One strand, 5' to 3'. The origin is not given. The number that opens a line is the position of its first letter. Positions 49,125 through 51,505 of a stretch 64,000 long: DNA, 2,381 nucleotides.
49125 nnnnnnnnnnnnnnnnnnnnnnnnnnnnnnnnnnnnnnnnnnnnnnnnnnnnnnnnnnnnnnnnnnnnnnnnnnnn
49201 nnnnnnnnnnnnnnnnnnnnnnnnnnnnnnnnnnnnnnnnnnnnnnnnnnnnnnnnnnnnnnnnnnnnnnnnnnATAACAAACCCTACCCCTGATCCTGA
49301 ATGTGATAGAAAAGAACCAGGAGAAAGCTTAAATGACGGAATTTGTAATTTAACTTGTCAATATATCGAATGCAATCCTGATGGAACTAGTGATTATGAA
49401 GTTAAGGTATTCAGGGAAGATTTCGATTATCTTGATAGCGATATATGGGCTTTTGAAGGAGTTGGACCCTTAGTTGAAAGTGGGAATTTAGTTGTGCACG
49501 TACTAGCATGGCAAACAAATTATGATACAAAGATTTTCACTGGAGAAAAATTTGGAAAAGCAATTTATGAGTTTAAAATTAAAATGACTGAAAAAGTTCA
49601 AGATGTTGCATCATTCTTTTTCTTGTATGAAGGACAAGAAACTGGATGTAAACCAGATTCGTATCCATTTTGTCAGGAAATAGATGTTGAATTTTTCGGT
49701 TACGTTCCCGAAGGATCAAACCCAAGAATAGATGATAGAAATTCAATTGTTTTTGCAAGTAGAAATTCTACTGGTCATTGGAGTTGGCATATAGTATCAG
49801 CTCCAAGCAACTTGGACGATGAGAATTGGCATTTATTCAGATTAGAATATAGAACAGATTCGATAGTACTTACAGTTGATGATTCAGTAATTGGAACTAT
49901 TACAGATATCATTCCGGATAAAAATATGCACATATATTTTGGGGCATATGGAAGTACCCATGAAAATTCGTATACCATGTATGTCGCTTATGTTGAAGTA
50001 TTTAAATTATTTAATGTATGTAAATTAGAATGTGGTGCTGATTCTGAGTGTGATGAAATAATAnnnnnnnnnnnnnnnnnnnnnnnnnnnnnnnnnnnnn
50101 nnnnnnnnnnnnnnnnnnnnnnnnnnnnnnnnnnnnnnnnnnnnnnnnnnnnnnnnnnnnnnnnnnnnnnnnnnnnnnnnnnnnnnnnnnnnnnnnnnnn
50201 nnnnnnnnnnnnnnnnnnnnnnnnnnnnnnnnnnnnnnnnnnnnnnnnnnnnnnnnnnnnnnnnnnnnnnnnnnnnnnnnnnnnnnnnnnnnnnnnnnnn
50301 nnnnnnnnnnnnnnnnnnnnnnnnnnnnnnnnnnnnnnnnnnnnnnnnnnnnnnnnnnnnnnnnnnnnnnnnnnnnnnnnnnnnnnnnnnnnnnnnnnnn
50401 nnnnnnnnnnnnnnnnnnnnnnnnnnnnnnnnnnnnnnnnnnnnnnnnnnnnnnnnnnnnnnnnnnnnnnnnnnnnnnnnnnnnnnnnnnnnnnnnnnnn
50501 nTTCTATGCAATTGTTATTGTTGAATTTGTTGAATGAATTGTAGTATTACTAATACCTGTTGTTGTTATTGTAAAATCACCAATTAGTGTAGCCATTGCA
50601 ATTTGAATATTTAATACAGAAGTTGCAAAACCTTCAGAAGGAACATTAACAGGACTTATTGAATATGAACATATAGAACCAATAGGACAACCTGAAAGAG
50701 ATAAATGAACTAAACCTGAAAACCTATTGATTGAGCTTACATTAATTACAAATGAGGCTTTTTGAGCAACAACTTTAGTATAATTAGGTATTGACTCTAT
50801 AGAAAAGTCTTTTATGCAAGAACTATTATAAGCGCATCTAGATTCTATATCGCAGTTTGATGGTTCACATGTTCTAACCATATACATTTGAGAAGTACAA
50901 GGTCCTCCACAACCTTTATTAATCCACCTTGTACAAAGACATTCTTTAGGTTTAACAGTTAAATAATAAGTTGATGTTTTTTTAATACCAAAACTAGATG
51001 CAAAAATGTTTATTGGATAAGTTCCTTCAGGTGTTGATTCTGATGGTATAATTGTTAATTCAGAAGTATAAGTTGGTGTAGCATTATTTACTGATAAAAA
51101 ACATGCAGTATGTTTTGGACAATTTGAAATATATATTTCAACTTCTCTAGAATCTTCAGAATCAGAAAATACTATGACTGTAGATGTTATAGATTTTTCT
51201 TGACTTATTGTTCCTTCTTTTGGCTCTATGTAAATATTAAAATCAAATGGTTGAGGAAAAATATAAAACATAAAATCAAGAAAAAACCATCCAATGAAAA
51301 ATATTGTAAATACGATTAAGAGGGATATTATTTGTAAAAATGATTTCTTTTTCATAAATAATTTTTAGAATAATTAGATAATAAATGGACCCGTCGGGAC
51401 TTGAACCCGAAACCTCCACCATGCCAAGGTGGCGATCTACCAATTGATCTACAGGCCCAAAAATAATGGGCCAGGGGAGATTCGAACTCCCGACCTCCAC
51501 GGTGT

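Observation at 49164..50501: GH16 beta-glucanase with dockerin repeats and a C-terminal membrane anchor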

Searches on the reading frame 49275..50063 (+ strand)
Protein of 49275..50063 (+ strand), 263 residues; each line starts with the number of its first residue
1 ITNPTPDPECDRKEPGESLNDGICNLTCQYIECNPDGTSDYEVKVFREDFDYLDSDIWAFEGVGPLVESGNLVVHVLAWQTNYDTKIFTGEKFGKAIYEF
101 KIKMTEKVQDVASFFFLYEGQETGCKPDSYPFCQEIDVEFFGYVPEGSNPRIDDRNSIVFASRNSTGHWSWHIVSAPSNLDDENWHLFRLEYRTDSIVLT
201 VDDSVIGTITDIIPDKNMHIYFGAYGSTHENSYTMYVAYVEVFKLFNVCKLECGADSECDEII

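Call 20: search_protein_representatives(protein=window:49275-50063:+)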
Query: 263 residues. Proteins with E-value up to 0.001 (for the whole library): 5; up to 1e-10: 1; up to 1e-30: 1. The best 5 are listed.
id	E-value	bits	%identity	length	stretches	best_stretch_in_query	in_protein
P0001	5.5e-182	619.8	100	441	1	1-263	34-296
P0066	9.8e-09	51.5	34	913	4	167-207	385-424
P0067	1.2e-05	41.3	27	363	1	51-242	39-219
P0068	6.6e-04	35.7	33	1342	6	22-72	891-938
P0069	7.1e-04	35.5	31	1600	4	153-210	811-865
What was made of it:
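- The GH16 gene has no orthologue in any other genome searched (call 20), which is odd for an envelope housekeeping enzyme.
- Tried and rejected: Building a deeper alignment. phmmer against 1.84 billion representatives gave 5 hits (call 20).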

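Call 21: search_protein_families(library=pfam, proteins=[P0066, P0067, P0068, P0069], max_evalue=0.01)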
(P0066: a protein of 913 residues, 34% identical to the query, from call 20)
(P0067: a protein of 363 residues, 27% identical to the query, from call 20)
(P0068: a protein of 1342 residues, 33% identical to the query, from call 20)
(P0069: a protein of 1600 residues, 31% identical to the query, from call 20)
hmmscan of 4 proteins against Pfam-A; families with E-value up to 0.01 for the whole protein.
P0066 (913 aa): 5 families
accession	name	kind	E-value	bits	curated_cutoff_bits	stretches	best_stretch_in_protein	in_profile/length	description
PF13385.13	Laminin_G_3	-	1.5e-43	149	27.6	4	764-904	5-151/151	Concanavalin A-like lectin/glucanases superfamily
PF02210.31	Laminin_G_2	-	2.5e-14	54.3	22.9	1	824-864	37-75/126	Laminin G domain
PF00054.30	Laminin_G_1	-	1.4e-11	45.2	24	1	830-874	41-87/131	Laminin G domain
PF24351.1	DUF7511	-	2e-06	27.6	27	0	883-907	8-32/47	Domain of unknown function (DUF7511)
PF06439.18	3keto-disac_hyd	-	3.8e-05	24.3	26.8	0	776-865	52-148/187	3-keto-disaccharide hydrolase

P0067 (363 aa): 2 families
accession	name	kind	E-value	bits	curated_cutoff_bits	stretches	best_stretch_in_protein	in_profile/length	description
PF00722.28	Glyco_hydro_16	-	1.8e-08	34.5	22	1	45-187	6-138/175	Glycosyl hydrolases family 16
PF00054.30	Laminin_G_1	-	0.0078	16.9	24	0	152-187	47-82/131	Laminin G domain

P0068 (1342 aa): 3 families
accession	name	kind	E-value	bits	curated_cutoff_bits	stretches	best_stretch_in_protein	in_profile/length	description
PF09643.15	YopX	-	4.6e-05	23.9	22.4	0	173-197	100-124/128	YopX protein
PF00295.23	Glyco_hydro_28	-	0.00068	19.3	22.9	0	129-157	59-87/324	Glycosyl hydrolases family 28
PF18914.6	DUF5666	-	0.0068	17.1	27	0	127-145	38-56/60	Domain of unknown function (DUF5666)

P0069 (1600 aa): 9 families
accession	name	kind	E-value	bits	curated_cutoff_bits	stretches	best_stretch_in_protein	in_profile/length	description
PF13385.13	Laminin_G_3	-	2.4e-94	313.9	27.6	4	757-912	2-150/151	Concanavalin A-like lectin/glucanases superfamily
PF02210.31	Laminin_G_2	-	2.7e-30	105.9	22.9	4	582-692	7-123/126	Laminin G domain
PF00054.30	Laminin_G_1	-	1e-10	42.4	24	0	792-858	7-73/131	Laminin G domain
PF13004.13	BACON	-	1.7e-08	34.8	25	1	438-495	2-61/61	Putative binding domain, N-terminal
PF19190.6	BACON_2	-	1e-06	29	25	1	424-495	16-92/94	Viral BACON domain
PF13313.11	DUF4082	-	2.9e-06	27.7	28.4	0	313-355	51-92/143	Domain of unknown function (DUF4082)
PF18962.6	Por_Secre_tail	-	6e-06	26.9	27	1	1520-1593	1-70/75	Secretion system C-terminal sorting domain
PF09408.15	bCoV_S1_RBD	-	0.00015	22.6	25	0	1312-1357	63-108/181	Betacoronavirus spike glycoprotein S1, receptor binding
PF24964.1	DUF7769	-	0.0055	16.8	27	0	691-710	8-27/55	Domain of unknown function (DUF7769)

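Call 26: search_solved_structures(query=A1, max_evalue=10, show_alignments=4)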
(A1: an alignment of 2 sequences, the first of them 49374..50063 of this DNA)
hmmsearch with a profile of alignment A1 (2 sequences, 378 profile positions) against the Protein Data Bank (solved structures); distinct sequences matched with E-value up to 10: 31.
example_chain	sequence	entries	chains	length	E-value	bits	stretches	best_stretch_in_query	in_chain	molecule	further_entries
7kr6_AAA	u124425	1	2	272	3.9e-06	29.2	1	34-199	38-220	Glycoside hydrolase family 16 protein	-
5nbo_A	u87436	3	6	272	7.5e-06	28.3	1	34-199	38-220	Glycosyl hydrolase family 16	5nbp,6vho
3i4i_A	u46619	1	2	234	0.00014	24.1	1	77-210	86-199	1,3-1,4-beta-glucanase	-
3axd_A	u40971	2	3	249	0.00029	23.1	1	74-197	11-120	Beta-glucanase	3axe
3wvj_A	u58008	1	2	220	0.00043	22.5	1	77-210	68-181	Beta-glucanase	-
3o5s_A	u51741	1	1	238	0.00066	21.9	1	77-212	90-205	Beta-glucanase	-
3h0o_A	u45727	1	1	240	0.00076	21.7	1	75-197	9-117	Beta-glucanase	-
1zm1_A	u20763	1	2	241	0.00092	21.4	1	75-197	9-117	Beta-glucanase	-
1mve_A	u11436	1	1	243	0.00099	21.3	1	74-197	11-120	Truncated 1,3-1,4-beta-D-glucanase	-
2r49_A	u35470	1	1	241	0.0012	21.1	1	75-197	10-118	Beta-glucanase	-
1d2s_A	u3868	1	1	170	0.0014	20.8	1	157-213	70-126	SEX HORMONE-BINDING GLOBULIN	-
3hr9_A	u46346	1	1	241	0.0088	18.2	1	75-197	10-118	Beta-glucanase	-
1gbg_A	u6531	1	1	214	0.012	17.8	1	79-212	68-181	(1,3-1,4)-BETA-D-GLUCAN 4 GLUCANOHYDROLASE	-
1kdk_A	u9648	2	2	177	0.021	16.9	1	157-200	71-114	Sex Hormone-Binding Globulin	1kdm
1lhn_A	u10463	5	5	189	0.024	16.8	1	157-200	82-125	SEX HORMONE-BINDING GLOBULIN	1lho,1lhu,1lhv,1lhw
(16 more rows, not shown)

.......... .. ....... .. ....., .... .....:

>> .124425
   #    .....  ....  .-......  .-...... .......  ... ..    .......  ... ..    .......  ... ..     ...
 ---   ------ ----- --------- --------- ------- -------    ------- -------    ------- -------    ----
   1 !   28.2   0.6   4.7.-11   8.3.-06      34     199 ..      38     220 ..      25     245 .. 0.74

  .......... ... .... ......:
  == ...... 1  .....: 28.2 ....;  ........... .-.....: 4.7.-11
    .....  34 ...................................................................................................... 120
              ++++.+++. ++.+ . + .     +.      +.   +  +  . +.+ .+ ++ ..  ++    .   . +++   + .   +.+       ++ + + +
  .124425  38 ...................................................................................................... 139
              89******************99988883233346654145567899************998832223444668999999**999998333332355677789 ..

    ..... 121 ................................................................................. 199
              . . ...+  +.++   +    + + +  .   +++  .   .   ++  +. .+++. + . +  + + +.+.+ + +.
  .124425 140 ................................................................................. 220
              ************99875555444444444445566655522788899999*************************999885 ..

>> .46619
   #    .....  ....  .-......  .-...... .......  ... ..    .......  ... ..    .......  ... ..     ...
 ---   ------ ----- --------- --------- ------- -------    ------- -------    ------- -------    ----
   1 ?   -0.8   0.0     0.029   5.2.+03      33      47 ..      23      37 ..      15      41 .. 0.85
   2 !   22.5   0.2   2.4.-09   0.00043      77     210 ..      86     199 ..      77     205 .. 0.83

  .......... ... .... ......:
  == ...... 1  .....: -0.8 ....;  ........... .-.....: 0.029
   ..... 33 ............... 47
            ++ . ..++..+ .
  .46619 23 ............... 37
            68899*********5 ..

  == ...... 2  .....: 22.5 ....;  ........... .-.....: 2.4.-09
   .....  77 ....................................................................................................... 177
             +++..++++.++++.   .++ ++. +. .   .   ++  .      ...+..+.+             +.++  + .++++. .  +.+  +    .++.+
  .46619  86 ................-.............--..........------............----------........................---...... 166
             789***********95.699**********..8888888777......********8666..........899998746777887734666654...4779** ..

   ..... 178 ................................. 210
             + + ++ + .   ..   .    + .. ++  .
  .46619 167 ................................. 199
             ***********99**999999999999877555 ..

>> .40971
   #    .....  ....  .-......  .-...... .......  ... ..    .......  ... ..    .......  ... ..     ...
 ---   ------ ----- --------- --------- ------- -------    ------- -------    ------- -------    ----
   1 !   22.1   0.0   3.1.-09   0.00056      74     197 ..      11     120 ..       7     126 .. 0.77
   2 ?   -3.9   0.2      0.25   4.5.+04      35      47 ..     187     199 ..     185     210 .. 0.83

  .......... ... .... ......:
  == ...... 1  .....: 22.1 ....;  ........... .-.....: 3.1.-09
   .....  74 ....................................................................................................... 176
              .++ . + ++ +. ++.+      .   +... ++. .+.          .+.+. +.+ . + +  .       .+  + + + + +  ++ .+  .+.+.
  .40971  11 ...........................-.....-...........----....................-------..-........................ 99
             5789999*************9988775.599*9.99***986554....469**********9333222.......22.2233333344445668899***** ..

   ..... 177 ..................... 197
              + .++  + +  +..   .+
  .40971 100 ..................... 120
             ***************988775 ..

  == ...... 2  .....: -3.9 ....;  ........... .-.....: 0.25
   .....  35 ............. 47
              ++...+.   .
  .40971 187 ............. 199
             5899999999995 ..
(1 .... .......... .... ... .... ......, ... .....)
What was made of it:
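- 49386..50018 (+): Divergent GH16-type beta-jelly-roll (ConA-like) domain, about aa 75-285. Profile search of PDB: 7kr6/5nbo 4e-6, lichenases 3i4i/3axd/3wvj/3o5s/1gbg at 1e-4 to 1e-2 (call 26).
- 49677..49691 (+): Catalytic strand E172-I-D174-V-E176 (ExDxE). Inferred roles: E172 nucleophile, D174 helper, E176 acid/base. Aligns to EIDIE of lichenase 3i4i and EVDIE of 3axd (call 26).
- Closest known: GH16_21 lichenases. Same: Conserved blocks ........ / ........, SSFFTY / SFFFLY, and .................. / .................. (call 26).
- The lichenase Trp-103 equivalent is lost (call 26). The Phe and Tyr aligning with lichenase SSFFTY are kept (call 26).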

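Call 41: find_homologous_proteins(query=A3, max_evalue=10)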
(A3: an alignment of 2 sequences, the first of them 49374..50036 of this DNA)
Query A3 (2 sequences) (221 aa, profile of the alignment): 1 proteins with E <= 10 among 714 candidates.
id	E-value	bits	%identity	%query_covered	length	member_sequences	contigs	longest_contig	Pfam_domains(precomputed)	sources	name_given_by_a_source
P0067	5.0e-112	391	25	86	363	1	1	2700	PF00722.29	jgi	-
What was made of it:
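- The domain is nearly an orphan: 5 hits at E <= 1e-3 in 1.84 billion representatives (call 20), and no extra homologues from a profile search (call 41).
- Tried and rejected: A profile search of 5.8 billion proteins at E <= 10 returned only P0067 (call 41).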

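Call 50: predict_structure(alignment_id=A3)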
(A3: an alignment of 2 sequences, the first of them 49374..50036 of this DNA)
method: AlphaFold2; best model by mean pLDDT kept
length: 221 residues; sequences in the alignment: 2
mean_pLDDT: 55.5   pTM: 0.64
mean pLDDT of the five models: 55.5, 52.0, 51.0, 50.2, 45.2
residues with pLDDT >= 90: 2; 70-90: 62; 50-70: 60; < 50: 97
segments of 3 or more residues with pLDDT < 50: 1-32, 44-54, 88-118, 195-197, 208-221
pLDDT, mean of each block of 10 residues (from residue 1): 32 30 32 52 46 50 71 57 52 37 39 44 72 72 79 81 86 86 66 54 55 32 28
secondary structure, 60 per line:
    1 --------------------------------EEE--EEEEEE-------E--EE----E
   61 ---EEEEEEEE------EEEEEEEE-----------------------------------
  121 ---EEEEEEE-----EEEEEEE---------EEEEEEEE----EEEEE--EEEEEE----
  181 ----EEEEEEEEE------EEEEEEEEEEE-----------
elements in order: E33-35 E38-43 E64-71 E78-85 E124-130 E136-142 E152-159 E164-168 E171-176 E185-193 E200-210
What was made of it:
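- Tried and rejected: On the two-sequence alignment A3 the model was still poor (pLDDT 55, call 50).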

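Call 54: fold_search(model_id=the predicted structure, library=pdb)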
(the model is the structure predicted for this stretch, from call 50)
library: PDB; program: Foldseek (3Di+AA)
matches with E <= 10: 1713; with E <= 0.001: 139
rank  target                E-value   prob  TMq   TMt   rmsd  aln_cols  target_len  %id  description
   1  5nbo_A                3.2e-07  1.00  0.51  0.48   7.6       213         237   15  Bacteroides ovatus mixed linkage glucan PUL (MLGUL) GH16 (released 2017-10-25)
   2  7kr6_AAA              2.2e-06  1.00  0.51  0.48   7.4       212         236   16  Glycoside hydrolase family 16 endo-glucanase from Bacteroides ovatus in complex with G4G3G-2F-DNP (released 2021-05-19)
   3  3wvj_A                3.0e-06  1.00  0.53  0.54   7.2       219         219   16  The crystal structure of native glycosidic hydrolase (released 2015-06-24)
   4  1u0a_A                3.2e-06  1.00  0.53  0.54   7.3       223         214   14  Crystal structure of the engineered beta-1,3-1,4-endoglucanase H(A16-M) in complex with beta-glucan tetrasaccharide (released 2005-09-06)
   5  3d6e_A                4.0e-06  1.00  0.51  0.59   6.6       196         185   18  Crystal structure of the engineered 1,3-1,4-beta-glucanase protein from Bacillus licheniformis (released 2009-05-19)
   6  3i4i_B                4.2e-06  1.00  0.53  0.55   7.4       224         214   15  Crystal structure of a prokaryotic beta-1,3-1,4-glucanase (lichenase) derived from a mouse hindgut metagenome (released 2010-07-21)
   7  3azx_A                4.2e-06  1.00  0.48  0.43   7.7       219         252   16  Crystal structure of the laminarinase catalytic domain from Thermotoga maritima MSB8 (released 2011-11-23)
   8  3d6e_B                4.7e-06  1.00  0.48  0.56   6.2       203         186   16  Crystal structure of the engineered 1,3-1,4-beta-glucanase protein from Bacillus licheniformis (released 2009-05-19)
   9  1mac_A                5.6e-06  1.00  0.50  0.52   7.0       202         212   14  CRYSTAL STRUCTURE AND SITE-DIRECTED MUTAGENESIS OF BACILLUS MACERANS ENDO-1,3-1,4-BETA-GLUCANASE (released 1995-02-27)
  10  3i4i_A                7.4e-06  1.00  0.53  0.55   7.7       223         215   14  Crystal structure of a prokaryotic beta-1,3-1,4-glucanase (lichenase) derived from a mouse hindgut metagenome (released 2010-07-21)
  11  6t2o_BBB              9.3e-06  1.00  0.47  0.44   7.0       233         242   14  Prominent members of the human gut microbiota express endo-acting O-glycanases to initiate mucin breakdown (released 2020-07-08)
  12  3wvj_B                9.9e-06  1.00  0.53  0.53   7.3       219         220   17  The crystal structure of native glycosidic hydrolase (released 2015-06-24)
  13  8xph_A                1.0e-05  1.00  0.44  0.39   7.2       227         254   13  Marine Planctomycetes laminarinase PtLam (released 2024-08-28)
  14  3o5s                  1.2e-05  1.00  0.52  0.53   5.7       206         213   16  Crystal Structure of the endo-beta-1,3-1,4 glucanase from Bacillus subtilis (strain 168) (released 2011-07-13)
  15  1gbg                  1.7e-05  1.00  0.47  0.49   8.0       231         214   12  BACILLUS LICHENIFORMIS BETA-GLUCANASE (released 1995-12-07)
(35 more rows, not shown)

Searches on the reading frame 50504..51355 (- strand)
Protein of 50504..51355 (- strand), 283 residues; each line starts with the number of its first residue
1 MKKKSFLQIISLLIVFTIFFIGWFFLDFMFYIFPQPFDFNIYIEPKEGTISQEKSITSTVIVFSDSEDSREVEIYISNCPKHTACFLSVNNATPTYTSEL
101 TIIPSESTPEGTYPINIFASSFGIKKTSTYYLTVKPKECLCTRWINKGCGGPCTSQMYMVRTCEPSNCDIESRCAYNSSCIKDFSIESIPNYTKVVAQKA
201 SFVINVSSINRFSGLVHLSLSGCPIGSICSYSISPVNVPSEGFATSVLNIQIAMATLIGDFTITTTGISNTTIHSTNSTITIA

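Call 3: search_protein_families(library=pfam, proteins=[window:50504-51355:-], max_evalue=1)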
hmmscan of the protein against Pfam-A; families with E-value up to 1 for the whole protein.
window:50504-51355:- (283 aa): 2 families
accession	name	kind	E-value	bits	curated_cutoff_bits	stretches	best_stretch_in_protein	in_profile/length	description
PF06210.16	DUF1003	-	0.29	11.8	27.4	1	12-66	6-58/103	Protein of unknown function (DUF1003)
PF00220.22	Hormone_4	-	0.68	10.2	17.1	1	75-80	2-7/9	Neurohypophysial hormones, N-terminal Domain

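Call 4: search_protein_families(library=ncbifam, proteins=[window:50504-51355:-], max_evalue=1)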
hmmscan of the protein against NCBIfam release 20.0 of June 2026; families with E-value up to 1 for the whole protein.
window:50504-51355:- (283 aa): 1 family
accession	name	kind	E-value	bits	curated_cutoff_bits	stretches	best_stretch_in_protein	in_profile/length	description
NF058595.1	invert_tail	domain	0.00042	20.6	37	1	104-135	82-113/113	lipo-invert putative C-terminal anchoring domain-containing protein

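Call 64: search_solved_structures(query=window:50504-51355:-, max_evalue=1)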
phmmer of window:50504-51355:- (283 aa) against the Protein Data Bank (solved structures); distinct sequences matched with E-value up to 1: 3.
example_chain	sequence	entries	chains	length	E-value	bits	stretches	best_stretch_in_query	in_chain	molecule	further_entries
8u1l_C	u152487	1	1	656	0.27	13.6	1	31-151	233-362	RAF proto-oncogene serine/threonine-protein kinase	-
7z37_CP1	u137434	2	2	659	0.27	13.6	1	31-151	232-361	RAF proto-oncogene serine/threonine-protein kinase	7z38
9mmq_A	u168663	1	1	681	0.29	13.5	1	31-151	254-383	RAF proto-oncogene serine/threonine-protein kinase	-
